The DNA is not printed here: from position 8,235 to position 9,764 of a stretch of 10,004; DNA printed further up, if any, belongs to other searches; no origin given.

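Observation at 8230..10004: Metabolosome operon abuts a P4-type integrase with a duplicated att-like segment: candidate mobile metabolosome island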

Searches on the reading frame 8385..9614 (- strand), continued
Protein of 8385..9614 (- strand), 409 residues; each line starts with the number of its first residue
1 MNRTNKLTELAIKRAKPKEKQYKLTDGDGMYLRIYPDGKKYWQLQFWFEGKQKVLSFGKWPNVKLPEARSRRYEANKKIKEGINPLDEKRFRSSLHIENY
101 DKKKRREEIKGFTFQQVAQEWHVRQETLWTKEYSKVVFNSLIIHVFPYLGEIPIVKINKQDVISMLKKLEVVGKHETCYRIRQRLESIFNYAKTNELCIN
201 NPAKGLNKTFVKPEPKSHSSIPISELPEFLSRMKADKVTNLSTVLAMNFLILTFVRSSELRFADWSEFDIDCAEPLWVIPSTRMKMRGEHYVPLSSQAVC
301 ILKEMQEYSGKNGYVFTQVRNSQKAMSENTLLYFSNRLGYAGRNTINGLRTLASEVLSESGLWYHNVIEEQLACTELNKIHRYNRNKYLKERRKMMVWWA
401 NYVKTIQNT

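Call 42: find_homologous_proteins(query=window:8385-9614:-, max_evalue=1e-20)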
Query window:8385-9614:- (409 aa): 3657 proteins with E <= 1e-20 among 6316 candidates; the best 120 are listed.
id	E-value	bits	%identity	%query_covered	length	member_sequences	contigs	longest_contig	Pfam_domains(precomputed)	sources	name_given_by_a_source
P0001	3.7e-273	924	99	100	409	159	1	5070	PF22022.3,PF13356.13,PF00589.28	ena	-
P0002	3.5e-272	920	99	100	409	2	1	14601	PF22022.3,PF13356.13,PF00589.28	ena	-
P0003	4.2e-270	914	98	100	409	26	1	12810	PF22022.3,PF13356.13,PF00589.28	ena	-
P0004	6.6e-270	913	98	100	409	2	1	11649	PF22022.3,PF13356.13,PF00589.28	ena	-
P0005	4.5e-269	910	97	100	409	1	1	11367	PF22022.3,PF13356.13,PF00589.28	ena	-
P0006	1.9e-268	908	97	100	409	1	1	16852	PF22022.3,PF13356.13,PF00589.28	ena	-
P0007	1.9e-267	905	97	100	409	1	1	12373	PF22022.3,PF13356.13,PF00589.28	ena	-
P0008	2.5e-267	904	97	100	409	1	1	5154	PF22022.3,PF13356.13,PF00589.28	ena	-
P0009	9.3e-267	903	97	100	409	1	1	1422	PF22022.3,PF13356.13,PF00589.28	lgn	-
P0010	2.0e-265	898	96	100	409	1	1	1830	PF22022.3,PF13356.13,PF00589.28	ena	-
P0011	6.8e-265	896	96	100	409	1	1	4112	PF22022.3,PF13356.13,PF00589.28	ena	-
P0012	1.0e-264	896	96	100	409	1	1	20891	PF22022.3,PF13356.13,PF00589.28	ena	-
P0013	1.2e-264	896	96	100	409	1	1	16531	PF22022.3,PF13356.13,PF00589.28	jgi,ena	-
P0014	6.0e-264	893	96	100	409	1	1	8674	PF22022.3,PF13356.13,PF00589.28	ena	-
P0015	1.2e-263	892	96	100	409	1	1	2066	PF22022.3,PF13356.13,PF00589.28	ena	-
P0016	1.3e-263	892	96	100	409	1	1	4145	PF22022.3,PF13356.13,PF00589.28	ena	-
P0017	6.8e-263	890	96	100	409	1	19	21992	PF22022.3,PF13356.13,PF00589.28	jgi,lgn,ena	jgi:integrase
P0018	1.4e-262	889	95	100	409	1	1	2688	PF22022.3,PF13356.13,PF00589.28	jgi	jgi:integrase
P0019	5.0e-229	778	99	84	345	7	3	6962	PF22022.3,PF00589.28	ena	-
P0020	1.2e-169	583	64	99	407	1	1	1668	PF22022.3,PF13356.13,PF00589.28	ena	-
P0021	2.3e-169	582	64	99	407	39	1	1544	PF22022.3,PF13356.13,PF00589.28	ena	-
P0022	2.6e-168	578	64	99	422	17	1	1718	PF22022.3,PF13356.13,PF00589.28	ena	-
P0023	5.8e-168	577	63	99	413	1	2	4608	PF22022.3,PF13356.13,PF00589.28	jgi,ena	jgi:integrase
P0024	1.4e-167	576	63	99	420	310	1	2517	PF22022.3,PF13356.13,PF00589.28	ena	-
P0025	2.0e-167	575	64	99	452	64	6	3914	PF22022.3,PF13356.13,PF00589.28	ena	-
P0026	4.1e-167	574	63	99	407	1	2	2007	PF22022.3,PF13356.13,PF00589.28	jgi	jgi:integrase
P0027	1.7e-166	572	63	100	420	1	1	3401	PF22022.3,PF13356.13,PF00589.28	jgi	jgi:integrase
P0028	3.4e-166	571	63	100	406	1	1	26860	PF14659.13,PF22022.3,PF13356.13,PF00589.28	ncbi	-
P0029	4.0e-166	571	63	99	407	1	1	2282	PF22022.3,PF13356.13,PF00589.28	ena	-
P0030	4.3e-166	571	63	99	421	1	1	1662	PF22022.3,PF13356.13,PF00589.28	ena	-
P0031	1.0e-165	570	63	99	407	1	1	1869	PF22022.3,PF13356.13,PF00589.28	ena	-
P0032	2.4e-165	569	63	99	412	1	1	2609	PF22022.3,PF13356.13,PF00589.28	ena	-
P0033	3.0e-165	568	64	99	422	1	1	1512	PF22022.3,PF13356.13,PF00589.28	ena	-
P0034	3.7e-165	568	63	100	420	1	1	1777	PF22022.3,PF13356.13,PF00589.28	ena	-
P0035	6.5e-165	567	62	99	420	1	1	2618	PF22022.3,PF13356.13,PF00589.28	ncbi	-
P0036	7.1e-165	567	63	100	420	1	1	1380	PF22022.3,PF13356.13,PF00589.28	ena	-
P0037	1.7e-164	566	63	99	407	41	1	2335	PF22022.3,PF13356.13,PF00589.28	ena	-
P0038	1.7e-164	566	62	99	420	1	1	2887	PF22022.3,PF13356.13,PF00589.28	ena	-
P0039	2.5e-164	565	62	99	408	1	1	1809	PF22022.3,PF13356.13,PF00589.28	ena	-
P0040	2.7e-164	565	63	99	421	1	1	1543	PF22022.3,PF13356.13,PF00589.28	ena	-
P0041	3.1e-164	565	64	99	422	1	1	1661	PF22022.3,PF13356.13,PF00589.28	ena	-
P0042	5.8e-164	564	62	99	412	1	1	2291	PF22022.3,PF13356.13,PF00589.28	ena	-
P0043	6.5e-164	564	61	100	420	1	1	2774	PF22022.3,PF13356.13,PF00589.28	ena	-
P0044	7.2e-164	564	62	99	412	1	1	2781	PF22022.3,PF13356.13,PF00589.28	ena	-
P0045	8.9e-164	563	62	99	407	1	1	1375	PF22022.3,PF13356.13,PF00589.28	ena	-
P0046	1.1e-163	563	62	99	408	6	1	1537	PF22022.3,PF13356.13,PF00589.28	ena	-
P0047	1.1e-163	563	63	99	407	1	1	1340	PF22022.3,PF13356.13,PF00589.28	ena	-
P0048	1.1e-163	563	61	99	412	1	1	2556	PF22022.3,PF13356.13,PF00589.28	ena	-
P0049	1.3e-163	563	62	99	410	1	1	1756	PF22022.3,PF13356.13,PF00589.28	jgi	jgi:integrase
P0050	1.9e-163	562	62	99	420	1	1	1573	PF22022.3,PF13356.13,PF00589.28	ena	-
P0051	2.5e-163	562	63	99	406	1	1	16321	PF22022.3,PF13356.13,PF00589.28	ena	-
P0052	2.6e-163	562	62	99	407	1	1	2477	PF22022.3,PF13356.13,PF00589.28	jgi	-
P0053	2.9e-163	562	63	99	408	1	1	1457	PF22022.3,PF13356.13,PF00589.28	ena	-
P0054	3.3e-163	562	63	99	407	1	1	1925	PF22022.3,PF13356.13,PF00589.28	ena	-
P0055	4.0e-163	561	63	99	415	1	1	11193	PF22022.3,PF13356.13,PF00589.28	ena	-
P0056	5.0e-163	561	62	99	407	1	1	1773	PF22022.3,PF13356.13,PF00589.28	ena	-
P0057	5.5e-163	561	62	99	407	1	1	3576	PF22022.3,PF13356.13,PF00589.28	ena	-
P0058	5.7e-163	561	63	99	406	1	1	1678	PF22022.3,PF13356.13,PF00589.28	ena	-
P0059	5.8e-163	561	62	99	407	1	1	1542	PF22022.3,PF13356.13,PF00589.28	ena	-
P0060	6.7e-163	561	62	99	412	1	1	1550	PF22022.3,PF13356.13,PF00589.28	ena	-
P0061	8.3e-163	560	62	99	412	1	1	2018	PF22022.3,PF13356.13,PF00589.28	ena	-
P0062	8.4e-163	560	62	99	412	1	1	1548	PF22022.3,PF13356.13,PF00589.28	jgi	jgi:integrase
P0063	1.0e-162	560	62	99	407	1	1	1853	PF22022.3,PF13356.13,PF00589.28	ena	-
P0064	1.2e-162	560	61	99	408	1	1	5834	PF22022.3,PF13356.13,PF00589.28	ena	-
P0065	1.3e-162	560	62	100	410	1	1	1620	PF22022.3,PF13356.13,PF00589.28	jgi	-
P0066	1.3e-162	560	62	99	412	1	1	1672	PF22022.3,PF13356.13,PF00589.28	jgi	-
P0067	1.3e-162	560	62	99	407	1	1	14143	PF22022.3,PF13356.13,PF00589.28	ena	-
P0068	1.7e-162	559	62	99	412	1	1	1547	PF22022.3,PF13356.13,PF00589.28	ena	-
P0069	1.7e-162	559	62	99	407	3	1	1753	PF22022.3,PF13356.13,PF00589.28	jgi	-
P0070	1.7e-162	559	62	99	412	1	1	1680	PF22022.3,PF13356.13,PF00589.28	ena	-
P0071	1.8e-162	559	62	100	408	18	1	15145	PF22022.3,PF13356.13,PF00589.28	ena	-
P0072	2.1e-162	559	62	99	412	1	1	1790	PF22022.3,PF13356.13,PF00589.28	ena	-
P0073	2.1e-162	559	62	99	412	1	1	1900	PF22022.3,PF13356.13,PF00589.28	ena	-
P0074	2.1e-162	559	62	99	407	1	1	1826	PF22022.3,PF13356.13,PF00589.28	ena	-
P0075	2.4e-162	559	62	99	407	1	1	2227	PF22022.3,PF13356.13,PF00589.28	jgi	-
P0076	3.1e-162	558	63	99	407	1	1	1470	PF22022.3,PF13356.13,PF00589.28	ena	-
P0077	3.1e-162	558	62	99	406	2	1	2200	PF22022.3,PF13356.13,PF00589.28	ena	-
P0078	3.5e-162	558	61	100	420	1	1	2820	PF22022.3,PF13356.13,PF00589.28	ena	-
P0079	3.7e-162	558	62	100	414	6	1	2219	PF22022.3,PF13356.13,PF00589.28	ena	-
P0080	4.0e-162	558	62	99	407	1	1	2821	PF22022.3,PF13356.13,PF00589.28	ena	-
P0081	4.1e-162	558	61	100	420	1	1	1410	PF22022.3,PF13356.13,PF00589.28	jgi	-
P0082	5.5e-162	558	62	99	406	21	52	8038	PF22022.3,PF13356.13,PF00589.28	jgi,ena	jgi:integrase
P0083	5.8e-162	557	63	100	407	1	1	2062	PF22022.3,PF13356.13,PF00589.28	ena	-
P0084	6.1e-162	557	63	100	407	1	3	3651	PF22022.3,PF13356.13,PF00589.28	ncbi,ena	-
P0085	6.4e-162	557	62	99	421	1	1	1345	PF22022.3,PF13356.13,PF00589.28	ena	-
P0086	7.0e-162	557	62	100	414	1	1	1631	PF22022.3,PF13356.13,PF00589.28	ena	-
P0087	7.5e-162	557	62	100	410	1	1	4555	PF22022.3,PF13356.13,PF00589.28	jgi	jgi:integrase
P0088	8.6e-162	557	61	99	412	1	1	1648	PF22022.3,PF13356.13,PF00589.28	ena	-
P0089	8.8e-162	557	61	99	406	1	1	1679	PF22022.3,PF13356.13,PF00589.28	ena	-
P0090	1.1e-161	557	62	99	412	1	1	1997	PF22022.3,PF13356.13,PF00589.28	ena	-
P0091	1.6e-161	556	62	99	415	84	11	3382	PF22022.3,PF13356.13,PF00589.28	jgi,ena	jgi:integrase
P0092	1.6e-161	556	61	99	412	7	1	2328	PF22022.3,PF13356.13,PF00589.28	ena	-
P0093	1.8e-161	556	61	98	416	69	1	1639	PF22022.3,PF13356.13,PF00589.28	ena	-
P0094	3.5e-161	555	62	99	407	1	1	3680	PF22022.3,PF13356.13,PF00589.28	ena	-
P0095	3.6e-161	555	62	99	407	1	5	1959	PF22022.3,PF13356.13,PF00589.28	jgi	jgi:integrase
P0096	4.1e-161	555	62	100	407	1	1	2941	PF22022.3,PF13356.13,PF00589.28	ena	-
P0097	4.1e-161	555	62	99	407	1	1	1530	PF22022.3,PF13356.13,PF00589.28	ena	-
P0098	6.0e-161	554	61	99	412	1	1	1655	PF22022.3,PF13356.13,PF00589.28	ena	-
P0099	6.1e-161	554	61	99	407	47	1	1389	PF22022.3,PF13356.13,PF00589.28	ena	-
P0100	6.3e-161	554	62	100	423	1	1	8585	PF22022.3,PF13356.13,PF00589.28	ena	-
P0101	6.9e-161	554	62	99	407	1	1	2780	PF22022.3,PF13356.13,PF00589.28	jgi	jgi:integrase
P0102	7.1e-161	554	62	99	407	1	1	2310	PF22022.3,PF13356.13,PF00589.28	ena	-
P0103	7.2e-161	554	62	99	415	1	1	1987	PF22022.3,PF13356.13,PF00589.28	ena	-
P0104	7.3e-161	554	62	99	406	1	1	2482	PF22022.3,PF13356.13,PF00589.28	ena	-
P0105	7.6e-161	554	62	100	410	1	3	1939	PF22022.3,PF13356.13,PF00589.28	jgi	jgi:integrase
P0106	7.8e-161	554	61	99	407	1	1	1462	PF22022.3,PF13356.13,PF00589.28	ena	-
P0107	8.0e-161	554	62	99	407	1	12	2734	PF22022.3,PF13356.13,PF00589.28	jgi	jgi:integrase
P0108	8.3e-161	554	60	99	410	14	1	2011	PF22022.3,PF13356.13,PF00589.28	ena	-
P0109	1.0e-160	553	61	100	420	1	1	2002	PF22022.3,PF13356.13,PF00589.28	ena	-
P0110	1.1e-160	553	62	99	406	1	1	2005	PF22022.3,PF13356.13,PF00589.28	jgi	-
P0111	1.3e-160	553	62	99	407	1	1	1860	PF22022.3,PF13356.13,PF00589.28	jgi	-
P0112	1.4e-160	553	61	98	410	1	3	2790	PF22022.3,PF13356.13,PF00589.28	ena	-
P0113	1.4e-160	553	61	99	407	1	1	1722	PF22022.3,PF13356.13,PF00589.28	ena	-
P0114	1.6e-160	553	62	99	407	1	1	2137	PF22022.3,PF13356.13,PF00589.28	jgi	jgi:integrase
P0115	1.7e-160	553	62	99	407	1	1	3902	PF22022.3,PF13356.13,PF00589.28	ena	-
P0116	1.8e-160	553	62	99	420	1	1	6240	PF22022.3,PF13356.13,PF00589.28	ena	-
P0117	1.8e-160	553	62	99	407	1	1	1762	PF22022.3,PF13356.13,PF00589.28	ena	-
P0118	1.9e-160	552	62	99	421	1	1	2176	PF22022.3,PF13356.13,PF00589.28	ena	-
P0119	2.0e-160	552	62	99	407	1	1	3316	PF22022.3,PF13356.13,PF00589.28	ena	-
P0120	2.0e-160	552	62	99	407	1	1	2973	PF22022.3,PF13356.13,PF00589.28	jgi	-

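Call 44: find_encoding_contigs(protein=P0017, flank=10000, max_places=8)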
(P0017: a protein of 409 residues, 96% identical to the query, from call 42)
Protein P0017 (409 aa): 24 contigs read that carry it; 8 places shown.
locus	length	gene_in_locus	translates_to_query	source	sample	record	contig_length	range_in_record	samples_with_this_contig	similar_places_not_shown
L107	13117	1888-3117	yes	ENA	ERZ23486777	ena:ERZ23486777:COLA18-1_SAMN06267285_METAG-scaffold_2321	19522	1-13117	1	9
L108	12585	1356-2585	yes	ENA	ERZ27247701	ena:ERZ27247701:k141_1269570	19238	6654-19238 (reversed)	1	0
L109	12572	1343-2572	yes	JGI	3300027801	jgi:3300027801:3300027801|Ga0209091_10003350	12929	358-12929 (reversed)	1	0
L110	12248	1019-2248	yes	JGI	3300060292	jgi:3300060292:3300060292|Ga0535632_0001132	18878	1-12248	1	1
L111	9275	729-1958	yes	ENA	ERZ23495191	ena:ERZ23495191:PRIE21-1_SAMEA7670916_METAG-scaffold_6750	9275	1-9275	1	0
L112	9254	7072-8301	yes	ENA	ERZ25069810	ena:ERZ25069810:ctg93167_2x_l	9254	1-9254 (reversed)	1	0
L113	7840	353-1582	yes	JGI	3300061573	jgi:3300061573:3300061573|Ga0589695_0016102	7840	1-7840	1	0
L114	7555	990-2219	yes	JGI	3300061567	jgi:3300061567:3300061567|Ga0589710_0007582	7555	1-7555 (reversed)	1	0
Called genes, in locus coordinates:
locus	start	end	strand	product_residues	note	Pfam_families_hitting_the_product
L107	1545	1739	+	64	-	PF13356:Arm-DNA-bind_3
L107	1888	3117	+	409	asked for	PF13356:Arm-DNA-bind_3, PF22022:Phage_int_M, PF00589:Phage_integrase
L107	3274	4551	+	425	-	PF00202:Aminotran_3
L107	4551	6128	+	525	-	PF00171:Aldedh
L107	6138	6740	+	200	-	PF27545:CsoS1D_N, PF00936:BMC (weak)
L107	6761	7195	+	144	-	-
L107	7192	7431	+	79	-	PF03319:EutN_CcmL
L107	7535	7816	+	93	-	PF00936:BMC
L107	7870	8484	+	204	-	PF27545:CsoS1D_N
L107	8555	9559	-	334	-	PF01636:APH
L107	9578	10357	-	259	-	PF00106:adh_short, PF08659:KR, PF13561:adh_short_C2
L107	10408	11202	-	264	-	PF00528:BPD_transp_1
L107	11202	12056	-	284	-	PF00528:BPD_transp_1 (faint)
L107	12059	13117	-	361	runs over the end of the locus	PF00005:ABC_tran, PF13304:AAA_21 (faint), PF08402:TOBE_2 (weak)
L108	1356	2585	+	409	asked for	PF13356:Arm-DNA-bind_3, PF22022:Phage_int_M, PF00589:Phage_integrase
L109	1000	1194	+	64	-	PF13356:Arm-DNA-bind_3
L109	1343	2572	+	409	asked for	PF13356:Arm-DNA-bind_3, PF22022:Phage_int_M, PF00589:Phage_integrase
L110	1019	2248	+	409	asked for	PF13356:Arm-DNA-bind_3, PF22022:Phage_int_M, PF00589:Phage_integrase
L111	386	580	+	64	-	PF13356:Arm-DNA-bind_3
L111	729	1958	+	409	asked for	PF13356:Arm-DNA-bind_3, PF22022:Phage_int_M, PF00589:Phage_integrase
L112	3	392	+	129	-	?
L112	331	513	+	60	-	-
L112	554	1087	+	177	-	-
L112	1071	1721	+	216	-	PF20473:MmeI_Mtase (weak), PF07669:Eco57I (weak)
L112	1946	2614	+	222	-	-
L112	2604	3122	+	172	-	-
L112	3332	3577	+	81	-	-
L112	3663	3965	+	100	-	-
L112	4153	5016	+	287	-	PF02493:MORN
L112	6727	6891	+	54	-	PF13356:Arm-DNA-bind_3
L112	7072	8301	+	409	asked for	PF13356:Arm-DNA-bind_3, PF22022:Phage_int_M, PF00589:Phage_integrase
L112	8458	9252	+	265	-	?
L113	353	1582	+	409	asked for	PF13356:Arm-DNA-bind_3, PF22022:Phage_int_M, PF00589:Phage_integrase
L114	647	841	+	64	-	PF13356:Arm-DNA-bind_3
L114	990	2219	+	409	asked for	PF13356:Arm-DNA-bind_3, PF22022:Phage_int_M, PF00589:Phage_integrase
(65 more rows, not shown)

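Call 50: find_encoding_contigs(protein=P0028, flank=10000, max_places=3)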
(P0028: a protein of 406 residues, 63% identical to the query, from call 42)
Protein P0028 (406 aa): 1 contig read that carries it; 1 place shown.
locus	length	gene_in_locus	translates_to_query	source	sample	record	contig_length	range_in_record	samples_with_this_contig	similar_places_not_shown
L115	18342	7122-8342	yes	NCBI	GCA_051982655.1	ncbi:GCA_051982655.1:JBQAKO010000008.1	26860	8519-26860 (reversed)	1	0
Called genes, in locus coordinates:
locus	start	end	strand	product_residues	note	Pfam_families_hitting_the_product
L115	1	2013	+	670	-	?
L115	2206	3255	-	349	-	PF23368:DUF7092 (weak), PF01435:Peptidase_M48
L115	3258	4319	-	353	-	PF05987:DUF898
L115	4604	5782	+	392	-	-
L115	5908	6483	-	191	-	PF01227:GTP_cyclohydroI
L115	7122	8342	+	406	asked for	PF13356:Arm-DNA-bind_3, PF14659:Phage_int_SAM_3 (faint), PF22022:Phage_int_M, PF00589:Phage_integrase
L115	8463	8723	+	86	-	PF05930:Phage_AlpA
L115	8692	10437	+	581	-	PF13481:AAA_25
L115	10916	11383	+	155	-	PF07799:DUF1643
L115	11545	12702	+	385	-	-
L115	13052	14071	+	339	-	-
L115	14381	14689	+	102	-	-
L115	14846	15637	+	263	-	-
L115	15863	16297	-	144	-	-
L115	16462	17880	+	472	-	PF02493:MORN (weak)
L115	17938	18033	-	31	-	-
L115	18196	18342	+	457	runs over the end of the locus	PF00202:Aminotran_3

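Call 51: find_encoding_contigs(protein=P0071, flank=10000, max_places=3)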
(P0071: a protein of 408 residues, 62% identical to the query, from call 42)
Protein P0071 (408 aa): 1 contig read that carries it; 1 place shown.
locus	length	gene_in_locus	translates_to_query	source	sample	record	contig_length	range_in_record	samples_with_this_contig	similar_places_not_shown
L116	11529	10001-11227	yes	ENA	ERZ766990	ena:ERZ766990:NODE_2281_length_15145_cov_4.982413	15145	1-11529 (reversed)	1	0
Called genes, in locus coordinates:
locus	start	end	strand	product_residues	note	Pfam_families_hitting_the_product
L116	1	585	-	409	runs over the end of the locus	PF00483:NTP_transferase, PF24894:Hexapep_GlmU, PF25247:LbH_GLGC (weak), PF00132:Hexapep (faint), PF25084:LbH_EIF2B, PF25087:GMPPB_C (weak)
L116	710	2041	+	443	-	PF00365:PFK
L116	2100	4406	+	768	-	PF00654:Voltage_CLC, PF00571:CBS, PF02080:TrkA_C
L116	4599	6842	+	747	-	PF03971:IDH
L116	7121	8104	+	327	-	PF00056:Ldh_1_N, PF02866:Ldh_1_C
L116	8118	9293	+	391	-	PF02786:CPSase_L_D2 (weak), PF08442:ATP-grasp_2, PF13549:ATP-grasp_5, PF24948:Citrate_synth_N, PF00549:Ligase_CoA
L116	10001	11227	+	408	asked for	PF13356:Arm-DNA-bind_3, PF22022:Phage_int_M, PF00589:Phage_integrase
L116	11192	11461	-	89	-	-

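Call 52: find_encoding_contigs(protein=P0082, flank=10000, max_places=6)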
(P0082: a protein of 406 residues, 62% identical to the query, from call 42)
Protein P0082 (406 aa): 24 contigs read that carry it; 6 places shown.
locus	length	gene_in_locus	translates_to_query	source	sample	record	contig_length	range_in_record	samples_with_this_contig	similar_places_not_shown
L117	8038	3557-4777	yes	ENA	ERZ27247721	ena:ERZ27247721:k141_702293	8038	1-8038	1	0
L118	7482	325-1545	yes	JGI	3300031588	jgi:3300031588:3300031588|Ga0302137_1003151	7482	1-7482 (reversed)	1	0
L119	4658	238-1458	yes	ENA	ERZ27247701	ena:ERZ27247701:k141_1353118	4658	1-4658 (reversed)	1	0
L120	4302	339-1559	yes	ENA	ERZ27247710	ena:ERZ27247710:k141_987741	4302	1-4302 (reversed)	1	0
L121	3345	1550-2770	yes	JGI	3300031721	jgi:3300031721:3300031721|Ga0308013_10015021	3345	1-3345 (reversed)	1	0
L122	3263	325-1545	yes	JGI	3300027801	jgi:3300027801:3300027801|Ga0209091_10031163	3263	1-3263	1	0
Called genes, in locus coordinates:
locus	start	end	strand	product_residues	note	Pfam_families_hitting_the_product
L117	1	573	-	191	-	?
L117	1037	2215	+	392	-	-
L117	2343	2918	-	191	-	PF01227:GTP_cyclohydroI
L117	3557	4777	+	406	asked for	PF13356:Arm-DNA-bind_3, PF22022:Phage_int_M, PF00589:Phage_integrase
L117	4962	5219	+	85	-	PF05930:Phage_AlpA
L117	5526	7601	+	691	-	PF19263:DUF5906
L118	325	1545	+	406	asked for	PF13356:Arm-DNA-bind_3, PF22022:Phage_int_M, PF00589:Phage_integrase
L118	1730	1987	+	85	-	PF05930:Phage_AlpA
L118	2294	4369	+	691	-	PF19263:DUF5906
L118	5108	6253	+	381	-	PF01839:FG-GAP (faint), PF13517:FG-GAP_3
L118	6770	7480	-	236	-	?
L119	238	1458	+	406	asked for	PF13356:Arm-DNA-bind_3, PF22022:Phage_int_M, PF00589:Phage_integrase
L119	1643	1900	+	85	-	PF05930:Phage_AlpA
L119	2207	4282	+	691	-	PF19263:DUF5906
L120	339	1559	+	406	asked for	PF13356:Arm-DNA-bind_3, PF22022:Phage_int_M, PF00589:Phage_integrase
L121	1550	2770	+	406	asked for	PF13356:Arm-DNA-bind_3, PF22022:Phage_int_M, PF00589:Phage_integrase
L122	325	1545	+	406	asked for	PF13356:Arm-DNA-bind_3, PF22022:Phage_int_M, PF00589:Phage_integrase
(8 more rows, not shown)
